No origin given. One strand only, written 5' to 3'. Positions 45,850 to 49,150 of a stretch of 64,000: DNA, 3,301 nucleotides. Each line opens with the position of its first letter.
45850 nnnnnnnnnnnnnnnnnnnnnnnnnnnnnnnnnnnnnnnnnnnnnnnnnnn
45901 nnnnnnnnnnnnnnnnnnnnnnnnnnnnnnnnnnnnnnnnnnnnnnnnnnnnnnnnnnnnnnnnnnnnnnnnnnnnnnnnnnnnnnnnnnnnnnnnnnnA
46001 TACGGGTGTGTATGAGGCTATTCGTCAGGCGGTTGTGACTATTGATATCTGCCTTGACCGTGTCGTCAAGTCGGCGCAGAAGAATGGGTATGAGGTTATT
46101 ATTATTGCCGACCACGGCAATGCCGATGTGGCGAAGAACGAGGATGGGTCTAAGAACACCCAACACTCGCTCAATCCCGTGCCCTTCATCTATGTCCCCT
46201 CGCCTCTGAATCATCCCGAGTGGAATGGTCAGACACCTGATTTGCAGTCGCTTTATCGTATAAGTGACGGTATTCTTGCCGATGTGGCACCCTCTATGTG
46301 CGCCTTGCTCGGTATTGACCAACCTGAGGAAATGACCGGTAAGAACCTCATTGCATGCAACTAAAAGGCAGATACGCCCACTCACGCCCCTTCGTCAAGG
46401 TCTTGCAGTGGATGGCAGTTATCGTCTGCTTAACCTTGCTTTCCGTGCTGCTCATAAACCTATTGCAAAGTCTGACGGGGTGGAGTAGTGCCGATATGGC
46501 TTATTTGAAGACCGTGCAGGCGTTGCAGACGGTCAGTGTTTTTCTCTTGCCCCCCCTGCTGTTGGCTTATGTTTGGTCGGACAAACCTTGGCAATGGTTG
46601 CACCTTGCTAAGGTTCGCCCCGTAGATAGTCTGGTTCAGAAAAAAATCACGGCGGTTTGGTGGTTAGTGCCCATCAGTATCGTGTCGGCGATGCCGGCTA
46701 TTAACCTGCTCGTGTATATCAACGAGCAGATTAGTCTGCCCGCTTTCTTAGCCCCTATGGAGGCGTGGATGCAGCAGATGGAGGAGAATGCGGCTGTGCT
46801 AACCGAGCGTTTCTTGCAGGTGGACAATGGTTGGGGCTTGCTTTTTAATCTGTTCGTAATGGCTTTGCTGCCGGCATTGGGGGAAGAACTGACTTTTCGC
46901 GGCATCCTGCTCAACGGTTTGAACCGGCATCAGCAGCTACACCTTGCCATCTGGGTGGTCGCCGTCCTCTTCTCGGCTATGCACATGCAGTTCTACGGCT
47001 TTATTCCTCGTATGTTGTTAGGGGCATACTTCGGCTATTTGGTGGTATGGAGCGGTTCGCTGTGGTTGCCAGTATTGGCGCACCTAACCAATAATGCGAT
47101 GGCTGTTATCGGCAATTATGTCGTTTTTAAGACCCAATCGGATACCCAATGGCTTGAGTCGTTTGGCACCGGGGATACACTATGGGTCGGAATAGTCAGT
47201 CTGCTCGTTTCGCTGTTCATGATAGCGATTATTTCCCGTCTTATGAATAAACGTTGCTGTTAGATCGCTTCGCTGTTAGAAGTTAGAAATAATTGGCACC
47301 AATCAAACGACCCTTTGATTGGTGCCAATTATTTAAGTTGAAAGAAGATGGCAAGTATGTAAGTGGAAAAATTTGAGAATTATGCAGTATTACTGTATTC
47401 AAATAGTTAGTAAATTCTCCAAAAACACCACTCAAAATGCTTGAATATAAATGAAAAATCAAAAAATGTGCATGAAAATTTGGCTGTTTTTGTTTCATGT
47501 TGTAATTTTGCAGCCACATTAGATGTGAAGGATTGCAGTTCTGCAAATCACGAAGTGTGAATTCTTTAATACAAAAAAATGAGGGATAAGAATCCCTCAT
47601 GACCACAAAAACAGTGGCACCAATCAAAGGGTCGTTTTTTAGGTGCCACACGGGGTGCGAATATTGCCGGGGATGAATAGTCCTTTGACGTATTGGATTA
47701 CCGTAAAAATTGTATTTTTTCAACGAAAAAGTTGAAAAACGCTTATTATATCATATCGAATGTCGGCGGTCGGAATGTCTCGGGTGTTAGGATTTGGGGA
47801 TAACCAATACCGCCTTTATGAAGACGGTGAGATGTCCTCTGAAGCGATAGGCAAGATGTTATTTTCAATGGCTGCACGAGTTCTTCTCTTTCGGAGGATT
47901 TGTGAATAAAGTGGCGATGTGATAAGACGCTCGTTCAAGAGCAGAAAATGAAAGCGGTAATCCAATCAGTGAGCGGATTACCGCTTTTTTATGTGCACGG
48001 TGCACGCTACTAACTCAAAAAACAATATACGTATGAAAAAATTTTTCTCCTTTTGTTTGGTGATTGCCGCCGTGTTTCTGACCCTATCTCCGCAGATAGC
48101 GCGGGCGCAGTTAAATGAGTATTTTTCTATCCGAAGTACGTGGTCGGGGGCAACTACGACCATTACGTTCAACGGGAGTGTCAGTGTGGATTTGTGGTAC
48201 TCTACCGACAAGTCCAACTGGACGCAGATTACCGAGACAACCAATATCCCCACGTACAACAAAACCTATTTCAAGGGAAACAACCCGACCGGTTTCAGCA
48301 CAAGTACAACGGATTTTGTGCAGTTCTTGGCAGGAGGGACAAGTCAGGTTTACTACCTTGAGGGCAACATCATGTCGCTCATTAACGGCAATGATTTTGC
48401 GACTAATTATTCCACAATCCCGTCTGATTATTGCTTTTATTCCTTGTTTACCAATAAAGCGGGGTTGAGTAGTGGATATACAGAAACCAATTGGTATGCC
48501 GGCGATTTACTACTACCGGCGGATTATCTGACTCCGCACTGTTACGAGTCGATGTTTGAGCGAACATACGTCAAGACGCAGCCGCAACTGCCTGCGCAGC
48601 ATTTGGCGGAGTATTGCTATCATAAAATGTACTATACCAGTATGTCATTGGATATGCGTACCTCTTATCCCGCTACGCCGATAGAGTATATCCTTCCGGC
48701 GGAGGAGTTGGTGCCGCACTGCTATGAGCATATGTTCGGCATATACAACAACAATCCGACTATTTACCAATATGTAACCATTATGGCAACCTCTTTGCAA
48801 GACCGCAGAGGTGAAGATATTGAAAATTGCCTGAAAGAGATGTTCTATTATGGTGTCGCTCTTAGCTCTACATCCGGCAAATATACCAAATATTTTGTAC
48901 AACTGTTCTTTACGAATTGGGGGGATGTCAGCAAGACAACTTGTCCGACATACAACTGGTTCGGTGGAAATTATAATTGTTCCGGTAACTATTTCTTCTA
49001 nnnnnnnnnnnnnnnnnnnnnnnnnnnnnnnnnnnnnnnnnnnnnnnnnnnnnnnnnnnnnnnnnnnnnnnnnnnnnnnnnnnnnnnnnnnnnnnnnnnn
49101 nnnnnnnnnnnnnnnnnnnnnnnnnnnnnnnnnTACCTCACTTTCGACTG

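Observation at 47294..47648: Candidate invertible promoter switch upstream of the giant surface-protein gene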

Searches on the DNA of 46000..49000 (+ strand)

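Call 5: search_rna_families(source=window, start=46000, end=49000, threshold=evalue, max_evalue=1, show_alignments=3)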
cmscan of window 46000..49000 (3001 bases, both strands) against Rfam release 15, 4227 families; matches with E-value up to 1: 2.
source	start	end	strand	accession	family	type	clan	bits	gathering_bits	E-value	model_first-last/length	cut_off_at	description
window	47282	47336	-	RF04035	mir-7910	Gene; miRNA;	-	22.8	83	0.89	1-61/61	no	mir-7910 microRNA precursor family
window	47288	47333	+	RF01000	mir-580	Gene; miRNA;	-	21.5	83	0.51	1-93/93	no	mir-580 microRNA precursor family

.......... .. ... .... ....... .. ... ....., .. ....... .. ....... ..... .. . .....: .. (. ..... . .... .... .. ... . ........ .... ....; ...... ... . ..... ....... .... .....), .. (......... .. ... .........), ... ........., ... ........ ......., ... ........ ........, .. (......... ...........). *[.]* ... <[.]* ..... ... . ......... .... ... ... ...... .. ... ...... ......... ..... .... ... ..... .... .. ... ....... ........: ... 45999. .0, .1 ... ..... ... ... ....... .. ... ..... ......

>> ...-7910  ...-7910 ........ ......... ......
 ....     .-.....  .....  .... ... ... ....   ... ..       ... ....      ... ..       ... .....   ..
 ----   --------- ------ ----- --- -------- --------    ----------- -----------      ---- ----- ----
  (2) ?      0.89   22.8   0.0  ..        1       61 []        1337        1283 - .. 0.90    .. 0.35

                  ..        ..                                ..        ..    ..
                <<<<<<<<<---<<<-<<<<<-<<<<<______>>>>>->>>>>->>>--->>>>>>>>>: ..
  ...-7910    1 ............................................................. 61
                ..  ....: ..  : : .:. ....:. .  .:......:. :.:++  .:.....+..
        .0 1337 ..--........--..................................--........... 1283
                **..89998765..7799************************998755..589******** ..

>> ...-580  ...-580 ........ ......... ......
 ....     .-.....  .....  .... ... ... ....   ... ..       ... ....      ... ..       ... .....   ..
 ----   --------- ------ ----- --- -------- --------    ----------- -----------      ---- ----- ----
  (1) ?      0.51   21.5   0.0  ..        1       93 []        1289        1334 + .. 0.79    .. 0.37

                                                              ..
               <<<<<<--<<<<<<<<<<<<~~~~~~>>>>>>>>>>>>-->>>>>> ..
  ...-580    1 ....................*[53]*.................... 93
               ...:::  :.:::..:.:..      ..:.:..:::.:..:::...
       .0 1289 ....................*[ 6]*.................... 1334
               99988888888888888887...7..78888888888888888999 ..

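Call 28: search_dna_similar(query=window:47280-47730:+, collection=plasmids, mode=distant, max_evalue=0.001)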
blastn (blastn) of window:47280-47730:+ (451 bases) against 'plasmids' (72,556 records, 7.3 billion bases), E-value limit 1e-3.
No match.

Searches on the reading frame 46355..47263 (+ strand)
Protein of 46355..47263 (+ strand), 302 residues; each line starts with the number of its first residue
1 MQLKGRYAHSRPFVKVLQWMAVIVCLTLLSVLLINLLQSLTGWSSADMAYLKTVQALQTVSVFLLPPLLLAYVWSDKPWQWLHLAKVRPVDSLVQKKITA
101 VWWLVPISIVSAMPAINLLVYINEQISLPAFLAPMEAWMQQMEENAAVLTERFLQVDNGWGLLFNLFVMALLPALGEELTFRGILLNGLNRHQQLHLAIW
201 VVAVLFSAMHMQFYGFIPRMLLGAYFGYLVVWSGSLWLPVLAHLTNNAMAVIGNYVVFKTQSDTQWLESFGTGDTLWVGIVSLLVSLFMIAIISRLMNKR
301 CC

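Call 11: find_encoding_contigs(protein=window:46355-47263:+, flank=3000, max_places=10)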
Protein window:46355-47263:+ (302 aa): 5 contigs read that carry it; 2 places shown.
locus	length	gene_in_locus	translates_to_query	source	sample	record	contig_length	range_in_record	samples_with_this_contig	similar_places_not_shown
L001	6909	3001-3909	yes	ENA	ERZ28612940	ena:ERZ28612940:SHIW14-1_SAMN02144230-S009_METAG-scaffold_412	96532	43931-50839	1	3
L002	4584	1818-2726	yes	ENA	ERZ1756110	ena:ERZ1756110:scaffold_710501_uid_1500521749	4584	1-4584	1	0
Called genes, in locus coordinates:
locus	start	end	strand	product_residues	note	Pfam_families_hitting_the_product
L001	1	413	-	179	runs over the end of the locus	PF00254:FKBP_C (weak)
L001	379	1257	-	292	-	PF00483:NTP_transferase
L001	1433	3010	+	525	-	PF01676:Metalloenzyme, PF06415:iPGM_N, PF01663:Phosphodiest (weak)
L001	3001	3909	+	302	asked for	PF02517:Rce1-like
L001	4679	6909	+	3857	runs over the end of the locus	PF07603:Lcl_C (faint), PF09479:Flg_new (weak), PF18998:Flg_new_2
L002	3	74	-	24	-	PF00483:NTP_transferase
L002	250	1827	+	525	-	PF01676:Metalloenzyme, PF06415:iPGM_N, PF01663:Phosphodiest (weak)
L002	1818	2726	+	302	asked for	PF02517:Rce1-like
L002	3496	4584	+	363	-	?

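Call 15: find_related_loci(query=window:46355-47263:+, collection=genome_contigs, flank=4000)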
Query window:46355-47263:+ (302 aa) in genome_contigs; peptide patterns used: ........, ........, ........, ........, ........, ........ (x = any residue, [..] = any of these).
238 stretches matched a pattern; 219 encode a relative of the query (tblastn E <= 1e-3); the best 80 are kept; 80 distinct loci.
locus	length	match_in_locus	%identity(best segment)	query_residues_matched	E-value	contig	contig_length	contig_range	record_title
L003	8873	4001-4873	57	3-296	2e-104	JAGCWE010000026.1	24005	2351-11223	MAG: Paludibacteraceae bacterium isolate RGIG10178 Yak_Rumen-4__c603754, whole genome shotgun sequence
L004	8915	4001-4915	40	1-300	1e-61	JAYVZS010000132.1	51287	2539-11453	MAG: Bacteroidota bacterium isolate GL91_DN_metabinner_3 GL91_DN_metabinner_3_131, whole genome shotgun sequence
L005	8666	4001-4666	44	44-274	1e-60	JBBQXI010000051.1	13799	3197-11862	MAG: Bacteroidales bacterium isolate Co_metawrap_2107 Cmw_2107_k141_6509914_length_13799_cov_7.0000, whole genome shotgu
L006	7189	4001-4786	41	27-301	3e-60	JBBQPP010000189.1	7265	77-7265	MAG: Bacteroidales bacterium isolate Co_metawrap_1515 Cmw_1515_k141_2217460_length_7265_cov_8.0000, whole genome shotgun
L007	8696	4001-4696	43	33-273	3e-60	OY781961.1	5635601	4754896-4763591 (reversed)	MAG: Prolixibacteraceae bacterium isolate f51a5693-dc35-4a15-a57f-52dad87cda9e genome assembly, chromosome: 1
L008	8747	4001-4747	41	39-295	4e-60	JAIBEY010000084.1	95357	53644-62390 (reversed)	MAG: Prolixibacteraceae bacterium isolate BC_metabat.bin.24 BC_k141_54370, whole genome shotgun sequence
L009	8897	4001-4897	40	3-299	2e-59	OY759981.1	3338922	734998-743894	MAG: Prolixibacteraceae bacterium isolate a65ce3e3-c5f4-4774-b918-da8a2197b833 genome assembly, chromosome: 1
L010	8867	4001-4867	42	12-295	5e-59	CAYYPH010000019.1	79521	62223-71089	MAG TPA_asm: uncultured Prolixibacteraceae bacterium isolate binchicken_co66_18 genome assembly, contig: NODE_588_length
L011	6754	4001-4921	39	3-302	4e-59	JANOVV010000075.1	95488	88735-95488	MAG: Bacteroidota bacterium isolate VAR_35_metabat_555 VAR_35_k141_4150279, whole genome shotgun sequence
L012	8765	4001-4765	40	33-299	6e-59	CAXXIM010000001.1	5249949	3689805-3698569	MAG: Prolixibacteraceae bacterium isolate ef7765ba-7ead-4b2a-8fe4-832c187d60b8 genome assembly, contig: contig_1, whole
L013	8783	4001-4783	39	33-301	1e-58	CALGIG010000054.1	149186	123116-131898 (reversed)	MAG TPA_asm: uncultured Prolixibacteraceae bacterium isolate SRR3330205_bin.168_CONCOCT_v1.1_MAG genome assembly, contig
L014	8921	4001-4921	39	1-300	3e-58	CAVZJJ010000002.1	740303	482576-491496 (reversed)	MAG: uncultured Bacteroidetes bacterium isolate MFD04716.bin.2.246 genome assembly, contig: contig_975, whole genome sho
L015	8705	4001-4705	42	44-286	6e-58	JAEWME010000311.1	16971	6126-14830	MAG: Bacteroidetes bacterium isolate OH_PDB_126 k127_125624, whole genome shotgun sequence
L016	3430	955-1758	39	21-295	3e-58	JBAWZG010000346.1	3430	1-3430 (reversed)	MAG: Bacteroidia bacterium isolate ELA109 MAG109_346, whole genome shotgun sequence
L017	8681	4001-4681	43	39-273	1e-57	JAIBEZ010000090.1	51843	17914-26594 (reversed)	MAG: Prolixibacteraceae bacterium isolate BC_metabat.bin.32 BC_k141_71861, whole genome shotgun sequence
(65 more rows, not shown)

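Call 23: find_homologous_proteins(query=window:46355-47263:+, max_evalue=1e-40)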
Query window:46355-47263:+ (302 aa): 2194 proteins with E <= 1e-40 among 7966 candidates; the best 120 are listed.
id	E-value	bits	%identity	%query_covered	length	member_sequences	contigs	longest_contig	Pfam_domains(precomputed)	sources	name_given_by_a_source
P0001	4.5e-191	652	98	100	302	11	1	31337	PF02517.22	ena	-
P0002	7.8e-163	559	100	84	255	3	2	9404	PF02517.22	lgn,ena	-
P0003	3.1e-104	367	57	97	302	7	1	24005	PF02517.22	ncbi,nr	ncbi:MAG: CPBP family intramembrane metalloprotease [Paludibacteraceae bacterium]|nr:CPBP family int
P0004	2.7e-101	357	56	98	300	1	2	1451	PF02517.22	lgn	-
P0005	8.2e-101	356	56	97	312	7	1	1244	PF02517.22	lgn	-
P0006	8.6e-96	339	52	98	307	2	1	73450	PF02517.22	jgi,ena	-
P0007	3.9e-94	334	55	92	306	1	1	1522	PF02517.22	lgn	-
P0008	2.0e-93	332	55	92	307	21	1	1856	PF02517.22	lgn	-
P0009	1.1e-92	329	53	99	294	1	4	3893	PF02517.22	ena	-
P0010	3.6e-92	327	54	96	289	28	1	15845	PF02517.22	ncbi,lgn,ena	-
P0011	4.2e-89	317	53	98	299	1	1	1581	PF02517.22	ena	-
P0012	1.8e-88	315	54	93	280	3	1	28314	PF02517.22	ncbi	-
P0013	1.7e-80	289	50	99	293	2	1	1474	PF02517.22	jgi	-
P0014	1.3e-78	283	50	91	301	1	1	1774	PF02517.22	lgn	-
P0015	2.1e-77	279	49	98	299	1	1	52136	PF02517.22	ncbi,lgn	-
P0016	2.5e-77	279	49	99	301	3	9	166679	PF02517.22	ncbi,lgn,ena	-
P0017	4.9e-77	278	47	98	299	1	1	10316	PF02517.22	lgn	-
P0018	8.5e-77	277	48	98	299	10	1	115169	PF02517.22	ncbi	-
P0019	1.2e-76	276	48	98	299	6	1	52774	PF02517.22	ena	-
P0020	1.6e-76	276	47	98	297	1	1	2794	PF02517.22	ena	-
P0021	1.7e-76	276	47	98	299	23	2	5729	PF02517.22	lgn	-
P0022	1.7e-76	276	47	98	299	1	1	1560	PF02517.22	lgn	-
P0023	2.6e-76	275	47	98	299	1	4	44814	PF02517.22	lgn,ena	-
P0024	3.8e-76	275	48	98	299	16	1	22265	PF02517.22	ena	-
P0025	4.4e-76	275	49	99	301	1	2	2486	PF02517.22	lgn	-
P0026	4.8e-76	274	48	98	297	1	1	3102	PF02517.22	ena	-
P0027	4.9e-76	274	51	97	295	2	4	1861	PF02517.22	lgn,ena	-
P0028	5.0e-76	274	47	98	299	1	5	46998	PF02517.22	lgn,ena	-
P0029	5.4e-76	274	47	98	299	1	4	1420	PF02517.22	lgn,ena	-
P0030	5.6e-76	274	48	100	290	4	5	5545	PF02517.22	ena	-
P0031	6.3e-76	274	47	98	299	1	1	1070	PF02517.22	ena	-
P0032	6.6e-76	274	47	98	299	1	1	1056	PF02517.22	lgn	-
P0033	7.8e-76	274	48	98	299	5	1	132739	PF02517.22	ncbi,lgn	-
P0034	9.8e-76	273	48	98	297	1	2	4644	PF02517.22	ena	-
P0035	1.0e-75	273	46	98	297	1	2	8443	PF02517.22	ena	-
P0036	1.2e-75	273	47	98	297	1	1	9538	PF02517.22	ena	-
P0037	1.5e-75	273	48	98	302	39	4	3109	PF02517.22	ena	-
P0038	2.1e-75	272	47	98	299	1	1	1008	PF02517.22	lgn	-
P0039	2.1e-75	272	47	98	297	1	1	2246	PF02517.22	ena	-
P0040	2.3e-75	272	48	98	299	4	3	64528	PF02517.22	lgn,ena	-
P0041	2.8e-75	272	47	98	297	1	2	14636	PF02517.22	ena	-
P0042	3.8e-75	272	47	98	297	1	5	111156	PF02517.22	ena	-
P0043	4.0e-75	271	47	98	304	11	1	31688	PF02517.22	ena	-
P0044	6.1e-75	271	46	98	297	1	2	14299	PF02517.22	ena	-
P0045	6.5e-75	271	46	98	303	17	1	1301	PF02517.22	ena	-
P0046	6.8e-75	271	46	98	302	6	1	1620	PF02517.22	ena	-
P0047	7.8e-75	270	46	98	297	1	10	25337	PF02517.22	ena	-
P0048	8.7e-75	270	47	98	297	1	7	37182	PF02517.22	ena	-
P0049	1.4e-74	270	46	98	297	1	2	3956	PF02517.22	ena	-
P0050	2.0e-74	269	46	98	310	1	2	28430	PF02517.22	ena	-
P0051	2.1e-74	269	46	98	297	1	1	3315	PF02517.22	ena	-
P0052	2.4e-74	269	48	98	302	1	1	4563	PF02517.22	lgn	-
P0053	2.5e-74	269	47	98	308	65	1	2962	PF02517.22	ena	-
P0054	2.6e-74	269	47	98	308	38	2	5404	PF02517.22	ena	-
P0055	3.2e-74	268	49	98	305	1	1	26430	PF02517.22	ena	-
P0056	3.6e-74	268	45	98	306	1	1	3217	PF02517.22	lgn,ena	-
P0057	3.7e-74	268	45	98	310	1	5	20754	PF02517.22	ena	-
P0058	4.6e-74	268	48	98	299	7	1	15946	PF02517.22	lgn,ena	-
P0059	1.1e-73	267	47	98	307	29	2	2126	PF02517.22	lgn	-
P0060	1.9e-73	266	46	98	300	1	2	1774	PF02517.22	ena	-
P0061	1.9e-73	266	48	98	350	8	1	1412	PF02517.22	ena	-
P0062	2.1e-73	266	46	98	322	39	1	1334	PF02517.22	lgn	-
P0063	2.1e-73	266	46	98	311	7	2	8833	PF02517.22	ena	-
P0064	2.8e-73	265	45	98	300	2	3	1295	PF02517.22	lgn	-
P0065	5.1e-73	265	45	98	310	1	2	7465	PF02517.22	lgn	-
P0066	6.5e-73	264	47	98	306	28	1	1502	PF02517.22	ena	-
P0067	7.5e-73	264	48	98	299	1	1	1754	PF02517.22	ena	-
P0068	8.2e-73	264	47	98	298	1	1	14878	PF02517.22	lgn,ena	-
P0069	1.2e-72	263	47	98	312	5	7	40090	PF02517.22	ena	-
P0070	1.3e-72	263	45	98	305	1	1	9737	PF02517.22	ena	-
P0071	1.3e-72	263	46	98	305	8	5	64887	PF02517.22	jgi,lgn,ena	-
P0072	1.3e-72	263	45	98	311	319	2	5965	PF02517.22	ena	-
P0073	1.4e-72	263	46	98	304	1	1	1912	PF02517.22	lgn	-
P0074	2.5e-72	262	48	98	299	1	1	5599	PF02517.22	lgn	-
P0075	3.3e-72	262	46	98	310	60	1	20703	PF02517.22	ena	-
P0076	4.3e-72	261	46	98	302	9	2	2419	PF02517.22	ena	-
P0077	4.4e-72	261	46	98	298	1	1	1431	PF02517.22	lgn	-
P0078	5.3e-72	261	47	99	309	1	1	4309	PF02517.22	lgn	-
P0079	6.2e-72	261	45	98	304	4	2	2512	PF02517.22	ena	-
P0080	7.3e-72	261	45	98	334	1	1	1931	PF02517.22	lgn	-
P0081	7.5e-72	261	45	98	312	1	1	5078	PF02517.22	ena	-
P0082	8.8e-72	260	45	98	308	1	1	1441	PF02517.22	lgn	-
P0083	9.0e-72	260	45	98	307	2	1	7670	PF02517.22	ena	-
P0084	9.9e-72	260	46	98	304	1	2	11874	PF02517.22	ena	-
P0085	1.0e-71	260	45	98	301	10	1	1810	PF02517.22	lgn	-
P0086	1.4e-71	260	45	100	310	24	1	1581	PF02517.22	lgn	-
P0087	1.5e-71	260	45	99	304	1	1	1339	PF02517.22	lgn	-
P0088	1.8e-71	259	46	98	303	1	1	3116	PF02517.22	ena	-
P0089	1.9e-71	259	48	93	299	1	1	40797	PF02517.22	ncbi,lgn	-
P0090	2.2e-71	259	46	98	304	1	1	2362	PF02517.22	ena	-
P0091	2.2e-71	259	45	98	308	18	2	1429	PF02517.22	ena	-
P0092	2.7e-71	259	55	81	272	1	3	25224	PF02517.22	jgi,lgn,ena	-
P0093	2.9e-71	259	47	98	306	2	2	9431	PF02517.22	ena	-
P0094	3.2e-71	259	45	96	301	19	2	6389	PF02517.22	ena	-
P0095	3.4e-71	259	47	98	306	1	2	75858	PF02517.22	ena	-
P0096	3.5e-71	258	49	94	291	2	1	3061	PF02517.22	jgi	-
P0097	3.5e-71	258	46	98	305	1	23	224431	PF02517.22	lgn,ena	-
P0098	3.8e-71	258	46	98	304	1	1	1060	PF02517.22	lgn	-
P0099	4.2e-71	258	45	98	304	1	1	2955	PF02517.22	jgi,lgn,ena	jgi:membrane protease YdiL (CAAX protease family)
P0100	4.7e-71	258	45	98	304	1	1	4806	PF02517.22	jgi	jgi:membrane protease YdiL (CAAX protease family)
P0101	4.8e-71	258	44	98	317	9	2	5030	PF02517.22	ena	-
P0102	5.9e-71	258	47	98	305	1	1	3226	PF02517.22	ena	-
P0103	6.4e-71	258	47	98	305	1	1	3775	PF02517.22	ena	-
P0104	6.8e-71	258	46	98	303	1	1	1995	PF02517.22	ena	-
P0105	6.8e-71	258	46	98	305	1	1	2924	PF02517.22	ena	-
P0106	7.1e-71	257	47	98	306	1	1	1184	PF02517.22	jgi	-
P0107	7.1e-71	257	45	98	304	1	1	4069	PF02517.22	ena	-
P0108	9.1e-71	257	44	98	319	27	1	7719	PF02517.22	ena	-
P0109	1.0e-70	257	47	98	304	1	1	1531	PF02517.22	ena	-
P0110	1.0e-70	257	43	98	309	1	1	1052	PF02517.22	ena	-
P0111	1.2e-70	257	46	98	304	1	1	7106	PF02517.22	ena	-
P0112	1.2e-70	257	46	98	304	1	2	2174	PF02517.22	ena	-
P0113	1.2e-70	257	45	98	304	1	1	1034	PF02517.22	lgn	-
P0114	1.3e-70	257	45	97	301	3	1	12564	PF02517.22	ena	-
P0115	1.4e-70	257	47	98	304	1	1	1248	PF02517.22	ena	-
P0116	1.4e-70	256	47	98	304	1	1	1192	PF02517.22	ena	-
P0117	1.8e-70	256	44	98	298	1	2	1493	PF02517.22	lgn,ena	-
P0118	2.1e-70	256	45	98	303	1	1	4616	PF02517.22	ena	-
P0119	2.3e-70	256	45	98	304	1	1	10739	PF02517.22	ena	-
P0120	2.4e-70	256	46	98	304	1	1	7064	PF02517.22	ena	-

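Call 24: find_encoding_contigs(protein=P0001, flank=3000, max_places=10)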
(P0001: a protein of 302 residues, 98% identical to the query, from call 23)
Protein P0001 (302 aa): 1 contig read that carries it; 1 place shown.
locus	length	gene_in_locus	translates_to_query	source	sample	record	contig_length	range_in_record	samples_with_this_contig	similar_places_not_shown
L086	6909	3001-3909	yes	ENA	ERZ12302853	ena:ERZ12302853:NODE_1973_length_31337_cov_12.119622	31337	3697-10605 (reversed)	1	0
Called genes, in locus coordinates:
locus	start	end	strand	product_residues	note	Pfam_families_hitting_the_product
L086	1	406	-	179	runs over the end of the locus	PF00254:FKBP_C (faint)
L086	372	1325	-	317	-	PF00483:NTP_transferase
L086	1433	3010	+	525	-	PF01676:Metalloenzyme, PF06415:iPGM_N, PF01663:Phosphodiest (weak)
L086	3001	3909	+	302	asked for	PF02517:Rce1-like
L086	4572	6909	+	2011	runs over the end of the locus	?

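Call 25: find_encoding_contigs(protein=P0002, flank=3000, max_places=10)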
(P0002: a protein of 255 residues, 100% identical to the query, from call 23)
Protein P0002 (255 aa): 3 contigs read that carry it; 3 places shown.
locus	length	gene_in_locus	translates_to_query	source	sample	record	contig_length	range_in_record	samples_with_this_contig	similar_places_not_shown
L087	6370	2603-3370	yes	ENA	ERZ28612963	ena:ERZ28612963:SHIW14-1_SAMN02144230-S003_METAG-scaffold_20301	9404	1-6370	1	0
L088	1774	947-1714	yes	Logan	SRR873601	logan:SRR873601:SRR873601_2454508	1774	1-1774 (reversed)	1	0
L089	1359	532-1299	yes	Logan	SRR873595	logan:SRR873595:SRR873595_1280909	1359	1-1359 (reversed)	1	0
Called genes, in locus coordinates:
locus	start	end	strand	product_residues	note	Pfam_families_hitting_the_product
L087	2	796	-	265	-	?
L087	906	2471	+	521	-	PF01676:Metalloenzyme, PF06415:iPGM_N, PF01663:Phosphodiest (weak)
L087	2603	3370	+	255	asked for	PF02517:Rce1-like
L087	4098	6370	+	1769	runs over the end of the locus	?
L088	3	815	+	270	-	?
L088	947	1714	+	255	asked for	PF02517:Rce1-like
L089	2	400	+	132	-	?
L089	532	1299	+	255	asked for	PF02517:Rce1-like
